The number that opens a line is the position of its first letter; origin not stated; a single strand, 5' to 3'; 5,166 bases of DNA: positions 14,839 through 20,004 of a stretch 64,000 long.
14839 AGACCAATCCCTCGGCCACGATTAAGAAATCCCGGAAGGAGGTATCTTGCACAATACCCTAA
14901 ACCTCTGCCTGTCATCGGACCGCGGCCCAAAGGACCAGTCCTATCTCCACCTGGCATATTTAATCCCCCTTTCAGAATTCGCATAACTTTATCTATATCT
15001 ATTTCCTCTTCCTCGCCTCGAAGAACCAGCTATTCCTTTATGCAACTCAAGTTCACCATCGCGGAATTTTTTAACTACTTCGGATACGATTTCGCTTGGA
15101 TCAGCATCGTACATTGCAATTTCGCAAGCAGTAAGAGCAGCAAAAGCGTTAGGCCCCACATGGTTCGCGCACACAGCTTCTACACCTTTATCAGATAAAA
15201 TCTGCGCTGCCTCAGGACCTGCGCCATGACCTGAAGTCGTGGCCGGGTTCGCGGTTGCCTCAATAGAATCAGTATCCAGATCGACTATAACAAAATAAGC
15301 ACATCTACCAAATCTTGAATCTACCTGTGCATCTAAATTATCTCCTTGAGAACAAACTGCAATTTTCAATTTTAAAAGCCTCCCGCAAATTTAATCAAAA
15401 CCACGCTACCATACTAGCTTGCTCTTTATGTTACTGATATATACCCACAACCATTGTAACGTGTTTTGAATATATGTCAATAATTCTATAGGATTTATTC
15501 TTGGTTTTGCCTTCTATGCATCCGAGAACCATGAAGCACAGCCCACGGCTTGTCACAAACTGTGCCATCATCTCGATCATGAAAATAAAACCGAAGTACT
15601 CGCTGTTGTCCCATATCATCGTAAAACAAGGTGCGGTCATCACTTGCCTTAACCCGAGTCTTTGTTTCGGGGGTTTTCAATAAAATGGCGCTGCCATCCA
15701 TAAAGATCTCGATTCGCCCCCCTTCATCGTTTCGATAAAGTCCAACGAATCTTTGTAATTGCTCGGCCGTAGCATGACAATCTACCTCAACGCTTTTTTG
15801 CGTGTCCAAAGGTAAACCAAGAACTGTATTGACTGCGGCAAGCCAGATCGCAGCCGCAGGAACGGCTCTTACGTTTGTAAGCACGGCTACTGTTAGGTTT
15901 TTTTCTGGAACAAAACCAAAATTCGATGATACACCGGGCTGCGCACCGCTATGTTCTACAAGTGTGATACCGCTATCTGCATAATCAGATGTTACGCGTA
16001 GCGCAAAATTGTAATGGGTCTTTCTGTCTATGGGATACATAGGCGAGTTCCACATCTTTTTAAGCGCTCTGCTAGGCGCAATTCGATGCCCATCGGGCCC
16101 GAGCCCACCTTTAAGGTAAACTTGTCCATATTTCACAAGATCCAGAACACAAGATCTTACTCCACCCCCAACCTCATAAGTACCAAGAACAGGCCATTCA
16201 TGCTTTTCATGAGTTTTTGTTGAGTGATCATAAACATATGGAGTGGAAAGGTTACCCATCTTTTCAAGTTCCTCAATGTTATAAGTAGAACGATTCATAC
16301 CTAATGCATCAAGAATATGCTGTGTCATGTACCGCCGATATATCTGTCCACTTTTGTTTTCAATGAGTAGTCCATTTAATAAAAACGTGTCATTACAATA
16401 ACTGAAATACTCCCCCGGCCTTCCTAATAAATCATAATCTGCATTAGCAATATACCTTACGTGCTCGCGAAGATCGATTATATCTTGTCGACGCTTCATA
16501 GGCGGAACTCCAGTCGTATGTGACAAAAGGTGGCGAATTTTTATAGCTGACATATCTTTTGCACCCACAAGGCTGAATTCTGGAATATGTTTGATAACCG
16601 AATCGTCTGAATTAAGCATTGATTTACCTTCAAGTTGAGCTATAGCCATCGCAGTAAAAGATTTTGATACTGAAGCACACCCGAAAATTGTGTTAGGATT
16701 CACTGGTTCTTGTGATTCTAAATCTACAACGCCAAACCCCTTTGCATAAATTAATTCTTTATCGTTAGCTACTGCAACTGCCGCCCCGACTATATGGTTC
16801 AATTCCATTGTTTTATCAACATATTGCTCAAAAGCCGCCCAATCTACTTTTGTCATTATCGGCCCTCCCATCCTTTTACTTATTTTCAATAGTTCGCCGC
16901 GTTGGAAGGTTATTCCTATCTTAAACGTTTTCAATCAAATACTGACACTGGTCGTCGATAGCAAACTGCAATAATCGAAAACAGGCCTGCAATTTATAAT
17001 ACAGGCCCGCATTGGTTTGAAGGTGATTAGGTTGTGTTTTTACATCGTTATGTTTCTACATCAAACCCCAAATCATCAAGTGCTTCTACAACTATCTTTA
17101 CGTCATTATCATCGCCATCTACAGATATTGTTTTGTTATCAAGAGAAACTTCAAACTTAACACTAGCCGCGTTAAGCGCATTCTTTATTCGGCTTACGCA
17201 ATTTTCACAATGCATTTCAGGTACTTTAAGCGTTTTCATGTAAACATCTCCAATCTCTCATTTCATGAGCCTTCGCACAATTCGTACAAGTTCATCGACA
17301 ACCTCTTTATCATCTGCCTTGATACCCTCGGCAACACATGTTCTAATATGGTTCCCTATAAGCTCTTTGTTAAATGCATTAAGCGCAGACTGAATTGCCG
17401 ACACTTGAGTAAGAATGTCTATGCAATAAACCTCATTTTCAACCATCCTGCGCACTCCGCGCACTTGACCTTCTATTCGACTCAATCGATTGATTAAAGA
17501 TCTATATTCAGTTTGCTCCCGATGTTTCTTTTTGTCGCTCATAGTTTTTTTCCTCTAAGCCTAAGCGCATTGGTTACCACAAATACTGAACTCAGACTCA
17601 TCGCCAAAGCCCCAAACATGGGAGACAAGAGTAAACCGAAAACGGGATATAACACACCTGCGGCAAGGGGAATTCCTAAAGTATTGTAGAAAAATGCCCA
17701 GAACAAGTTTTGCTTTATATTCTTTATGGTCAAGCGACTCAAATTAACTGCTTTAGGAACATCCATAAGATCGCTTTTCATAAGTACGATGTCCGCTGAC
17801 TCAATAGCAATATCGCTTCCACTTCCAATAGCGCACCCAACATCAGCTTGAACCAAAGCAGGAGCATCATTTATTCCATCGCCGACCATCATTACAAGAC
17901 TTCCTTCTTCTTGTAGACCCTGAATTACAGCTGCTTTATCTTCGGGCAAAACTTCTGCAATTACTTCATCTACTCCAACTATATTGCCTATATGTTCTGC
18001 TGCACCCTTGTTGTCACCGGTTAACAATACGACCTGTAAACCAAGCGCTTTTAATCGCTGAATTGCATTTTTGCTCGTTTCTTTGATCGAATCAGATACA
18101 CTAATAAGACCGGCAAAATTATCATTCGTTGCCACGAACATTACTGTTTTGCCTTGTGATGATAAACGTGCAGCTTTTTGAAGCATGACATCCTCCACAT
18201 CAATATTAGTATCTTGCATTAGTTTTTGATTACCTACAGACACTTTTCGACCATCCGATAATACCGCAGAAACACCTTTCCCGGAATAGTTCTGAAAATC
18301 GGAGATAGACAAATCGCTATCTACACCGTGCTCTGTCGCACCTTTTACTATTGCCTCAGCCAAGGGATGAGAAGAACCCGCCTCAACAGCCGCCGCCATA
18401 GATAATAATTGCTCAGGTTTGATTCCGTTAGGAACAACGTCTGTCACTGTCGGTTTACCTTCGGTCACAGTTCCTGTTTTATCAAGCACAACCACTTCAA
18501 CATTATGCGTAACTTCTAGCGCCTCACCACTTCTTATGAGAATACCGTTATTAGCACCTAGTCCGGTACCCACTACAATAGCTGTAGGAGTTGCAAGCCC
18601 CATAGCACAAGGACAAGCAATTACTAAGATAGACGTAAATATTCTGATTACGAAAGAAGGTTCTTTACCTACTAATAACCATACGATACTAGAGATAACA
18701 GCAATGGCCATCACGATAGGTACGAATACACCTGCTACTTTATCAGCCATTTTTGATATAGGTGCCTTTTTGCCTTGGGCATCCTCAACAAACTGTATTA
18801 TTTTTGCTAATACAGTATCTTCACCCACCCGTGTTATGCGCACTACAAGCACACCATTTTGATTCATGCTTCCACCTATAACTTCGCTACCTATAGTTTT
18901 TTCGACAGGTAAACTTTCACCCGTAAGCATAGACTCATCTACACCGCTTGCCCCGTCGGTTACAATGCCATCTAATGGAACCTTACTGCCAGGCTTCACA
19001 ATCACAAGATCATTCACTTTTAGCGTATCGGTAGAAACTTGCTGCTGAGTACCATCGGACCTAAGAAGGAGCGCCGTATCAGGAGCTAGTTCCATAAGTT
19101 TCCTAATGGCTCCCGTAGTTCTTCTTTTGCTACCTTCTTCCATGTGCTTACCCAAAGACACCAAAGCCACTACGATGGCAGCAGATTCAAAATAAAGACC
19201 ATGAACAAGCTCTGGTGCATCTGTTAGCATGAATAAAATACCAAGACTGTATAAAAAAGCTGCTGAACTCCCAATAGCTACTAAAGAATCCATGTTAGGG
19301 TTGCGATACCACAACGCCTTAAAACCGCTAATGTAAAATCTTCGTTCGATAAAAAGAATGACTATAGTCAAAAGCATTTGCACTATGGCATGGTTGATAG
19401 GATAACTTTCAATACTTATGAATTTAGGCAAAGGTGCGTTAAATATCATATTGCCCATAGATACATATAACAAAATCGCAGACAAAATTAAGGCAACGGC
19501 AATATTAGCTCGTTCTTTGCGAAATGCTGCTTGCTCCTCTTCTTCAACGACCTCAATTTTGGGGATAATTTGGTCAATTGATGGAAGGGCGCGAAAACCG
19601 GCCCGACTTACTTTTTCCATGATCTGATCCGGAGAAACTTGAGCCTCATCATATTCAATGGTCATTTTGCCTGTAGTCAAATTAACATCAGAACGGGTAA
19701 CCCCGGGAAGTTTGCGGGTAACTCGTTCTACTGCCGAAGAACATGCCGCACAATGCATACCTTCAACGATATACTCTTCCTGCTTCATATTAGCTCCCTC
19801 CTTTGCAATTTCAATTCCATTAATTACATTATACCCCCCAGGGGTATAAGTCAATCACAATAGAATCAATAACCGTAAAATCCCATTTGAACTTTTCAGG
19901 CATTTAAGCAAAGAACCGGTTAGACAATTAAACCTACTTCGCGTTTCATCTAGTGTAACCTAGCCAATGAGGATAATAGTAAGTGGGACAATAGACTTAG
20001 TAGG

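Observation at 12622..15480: Conserved-but-uncharacterised Fe-S/MinD-like ATPase pair with NifX-like and Gly/Arg-rich small protein genes, behind a near-consensus promoter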

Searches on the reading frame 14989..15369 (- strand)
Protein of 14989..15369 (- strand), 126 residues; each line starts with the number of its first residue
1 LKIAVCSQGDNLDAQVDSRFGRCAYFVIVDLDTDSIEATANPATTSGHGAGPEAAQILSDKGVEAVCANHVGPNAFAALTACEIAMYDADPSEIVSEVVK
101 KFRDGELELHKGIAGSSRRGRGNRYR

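Call 4: search_protein_families(library=pfam, proteins=[window:14989-15369:-], max_evalue=0.01)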
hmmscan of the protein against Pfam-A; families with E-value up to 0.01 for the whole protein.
window:14989-15369:- (126 aa): 1 family
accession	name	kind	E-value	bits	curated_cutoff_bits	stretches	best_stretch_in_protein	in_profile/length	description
PF02579.22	Nitro_FeMo-Co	-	5.1e-22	78.4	26.3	1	13-103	2-93/94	Dinitrogenase iron-molybdenum cofactor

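Call 7: search_protein_families(library=ncbifam, proteins=[window:14989-15369:-], max_evalue=0.01)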
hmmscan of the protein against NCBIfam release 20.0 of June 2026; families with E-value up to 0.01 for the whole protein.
window:14989-15369:- (126 aa): 1 family
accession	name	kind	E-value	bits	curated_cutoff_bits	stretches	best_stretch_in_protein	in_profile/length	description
NF041136.1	MrpORP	equivalog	3e-08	33.4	450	1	1-106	265-364/365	iron-sulfur cluster carrier protein MrpORP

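Call 15: search_solved_structures(query=window:14989-15369:-, max_evalue=0.01, show_alignments=3)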
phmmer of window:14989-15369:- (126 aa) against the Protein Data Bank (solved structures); distinct sequences matched with E-value up to 0.01: 6.
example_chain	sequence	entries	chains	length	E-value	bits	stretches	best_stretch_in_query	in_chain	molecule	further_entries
1eo1_A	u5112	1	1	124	1e-19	74.3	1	1-121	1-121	HYPOTHETICAL PROTEIN MTH1175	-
2wfb_A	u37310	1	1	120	3.2e-18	69.5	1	2-111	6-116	PUTATIVE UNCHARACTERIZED PROTEIN ORP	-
1rdu_A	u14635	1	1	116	6.1e-17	65.3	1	2-108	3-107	conserved hypothetical protein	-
1t3v_A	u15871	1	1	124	3.9e-06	30.5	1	7-108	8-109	conserved hypothetical protein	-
1o13_A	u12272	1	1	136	5.2e-06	30.1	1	7-108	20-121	probable NifB protein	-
2yx6_A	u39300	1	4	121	3e-05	27.6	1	1-109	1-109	Hypothetical protein PH0822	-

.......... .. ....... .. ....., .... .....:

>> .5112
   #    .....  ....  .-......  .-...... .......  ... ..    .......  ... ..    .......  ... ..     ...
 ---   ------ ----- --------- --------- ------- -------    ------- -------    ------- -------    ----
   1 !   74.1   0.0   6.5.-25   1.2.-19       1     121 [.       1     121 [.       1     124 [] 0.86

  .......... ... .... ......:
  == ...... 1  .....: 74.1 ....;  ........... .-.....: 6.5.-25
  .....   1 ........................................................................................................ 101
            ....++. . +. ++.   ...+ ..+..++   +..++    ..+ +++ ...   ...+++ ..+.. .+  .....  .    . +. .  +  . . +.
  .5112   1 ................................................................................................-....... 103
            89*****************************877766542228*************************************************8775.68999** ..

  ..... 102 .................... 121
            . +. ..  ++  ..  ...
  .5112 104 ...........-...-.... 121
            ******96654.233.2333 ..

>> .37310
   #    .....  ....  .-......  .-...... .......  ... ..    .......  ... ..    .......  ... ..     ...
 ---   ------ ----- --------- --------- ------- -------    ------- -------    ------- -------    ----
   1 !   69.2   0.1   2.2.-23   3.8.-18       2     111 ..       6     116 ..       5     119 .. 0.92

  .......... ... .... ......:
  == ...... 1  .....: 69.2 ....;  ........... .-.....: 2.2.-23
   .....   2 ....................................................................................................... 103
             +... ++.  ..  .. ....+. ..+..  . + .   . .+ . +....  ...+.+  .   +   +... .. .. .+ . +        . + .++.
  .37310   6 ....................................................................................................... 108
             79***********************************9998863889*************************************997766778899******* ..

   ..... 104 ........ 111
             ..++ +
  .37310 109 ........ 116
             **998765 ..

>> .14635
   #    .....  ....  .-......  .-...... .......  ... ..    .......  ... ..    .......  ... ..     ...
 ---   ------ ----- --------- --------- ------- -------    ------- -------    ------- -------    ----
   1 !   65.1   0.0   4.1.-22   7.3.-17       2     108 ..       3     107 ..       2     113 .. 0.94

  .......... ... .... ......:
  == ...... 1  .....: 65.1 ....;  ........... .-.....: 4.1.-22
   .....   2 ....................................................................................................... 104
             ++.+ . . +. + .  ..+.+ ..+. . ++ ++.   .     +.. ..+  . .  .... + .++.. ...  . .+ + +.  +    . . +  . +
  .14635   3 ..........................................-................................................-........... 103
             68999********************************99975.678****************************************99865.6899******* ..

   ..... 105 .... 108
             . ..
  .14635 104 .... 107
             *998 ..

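Call 35: list_cluster_members(proteins=[P0001, window:14989-15369:-, window:10405-11649:+, window:11723-12535:+])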
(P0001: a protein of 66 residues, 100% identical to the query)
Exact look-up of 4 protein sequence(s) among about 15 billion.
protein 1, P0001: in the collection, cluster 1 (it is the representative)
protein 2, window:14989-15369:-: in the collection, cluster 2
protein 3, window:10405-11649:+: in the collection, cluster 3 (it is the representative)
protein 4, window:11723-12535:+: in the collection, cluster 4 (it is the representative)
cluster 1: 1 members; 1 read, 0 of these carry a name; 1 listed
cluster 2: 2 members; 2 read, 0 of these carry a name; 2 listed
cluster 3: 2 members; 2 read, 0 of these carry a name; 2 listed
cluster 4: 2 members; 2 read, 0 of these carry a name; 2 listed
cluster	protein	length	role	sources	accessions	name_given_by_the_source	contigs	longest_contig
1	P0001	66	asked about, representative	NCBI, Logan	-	-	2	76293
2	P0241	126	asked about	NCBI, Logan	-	-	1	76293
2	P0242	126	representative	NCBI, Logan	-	-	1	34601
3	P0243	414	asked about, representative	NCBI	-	-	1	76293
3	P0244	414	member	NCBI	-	-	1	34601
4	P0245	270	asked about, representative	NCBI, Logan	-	-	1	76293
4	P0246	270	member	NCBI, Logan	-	-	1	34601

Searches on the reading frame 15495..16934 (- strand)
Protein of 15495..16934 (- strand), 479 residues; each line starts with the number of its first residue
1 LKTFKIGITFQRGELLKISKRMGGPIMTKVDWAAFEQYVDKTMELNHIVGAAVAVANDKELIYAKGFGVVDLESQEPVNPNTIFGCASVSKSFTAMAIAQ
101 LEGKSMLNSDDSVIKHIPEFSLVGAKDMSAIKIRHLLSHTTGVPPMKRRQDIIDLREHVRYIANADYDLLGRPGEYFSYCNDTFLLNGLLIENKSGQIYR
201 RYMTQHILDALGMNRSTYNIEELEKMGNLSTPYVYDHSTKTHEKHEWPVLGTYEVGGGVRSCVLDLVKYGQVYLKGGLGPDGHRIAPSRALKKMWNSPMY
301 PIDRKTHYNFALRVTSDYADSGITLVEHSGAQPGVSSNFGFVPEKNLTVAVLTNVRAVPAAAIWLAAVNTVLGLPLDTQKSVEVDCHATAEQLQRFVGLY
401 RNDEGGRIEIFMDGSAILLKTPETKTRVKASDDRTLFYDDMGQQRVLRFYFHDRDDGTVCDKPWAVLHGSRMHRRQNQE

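Call 37: search_protein_families(library=pfam, proteins=[window:15495-16934:-], max_evalue=0.00001)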
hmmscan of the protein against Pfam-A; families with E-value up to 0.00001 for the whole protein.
window:15495-16934:- (479 aa): 1 family
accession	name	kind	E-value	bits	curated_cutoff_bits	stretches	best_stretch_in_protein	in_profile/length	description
PF00144.29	Beta-lactamase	-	8.8e-56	189.9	27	1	35-357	1-312/329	Beta-lactamase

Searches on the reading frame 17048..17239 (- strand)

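Call 37: search_protein_families(library=pfam, proteins=[window:17048-17239:-], max_evalue=0.00001)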
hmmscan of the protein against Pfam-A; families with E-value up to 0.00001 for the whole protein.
window:17048-17239:- (63 aa): 1 family
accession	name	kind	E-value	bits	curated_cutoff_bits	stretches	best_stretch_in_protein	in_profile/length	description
PF00403.32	HMA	-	1.6e-11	44.8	24.8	1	3-60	1-62/62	Heavy-metal-associated domain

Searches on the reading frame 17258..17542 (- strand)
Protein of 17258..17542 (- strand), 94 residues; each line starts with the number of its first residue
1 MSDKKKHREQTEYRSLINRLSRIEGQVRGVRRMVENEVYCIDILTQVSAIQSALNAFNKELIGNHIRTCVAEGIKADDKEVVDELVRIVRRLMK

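Call 37: search_protein_families(library=pfam, proteins=[window:17258-17542:-], max_evalue=0.00001)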
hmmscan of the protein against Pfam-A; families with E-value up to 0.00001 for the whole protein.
window:17258-17542:- (94 aa): 1 family
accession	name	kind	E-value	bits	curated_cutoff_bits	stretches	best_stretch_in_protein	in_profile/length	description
PF02583.22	Trns_repr_metal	-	4.6e-31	107.5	22.8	1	14-91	3-78/78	Metal-sensitive transcriptional repressor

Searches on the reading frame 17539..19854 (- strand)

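Call 37: search_protein_families(library=pfam, proteins=[window:17539-19854:-], max_evalue=0.00001)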
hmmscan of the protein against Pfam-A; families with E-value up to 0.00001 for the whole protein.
window:17539-19854:- (771 aa): 4 families
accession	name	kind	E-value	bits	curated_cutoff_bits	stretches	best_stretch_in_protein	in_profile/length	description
PF00122.25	E1-E2_ATPase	-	5.8e-57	192.6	28.1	1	255-435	1-180/181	E1-E2 ATPase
PF00702.32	Hydrolase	-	1.7e-35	123.6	26.4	1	453-671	2-191/191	haloacid dehalogenase-like hydrolase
PF00403.32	HMA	-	9.5e-15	55.2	24.8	1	28-87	2-61/62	Heavy-metal-associated domain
PF08282.18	Hydrolase_3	-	7e-07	29.7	20.9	0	647-693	199-245/255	haloacid dehalogenase-like hydrolase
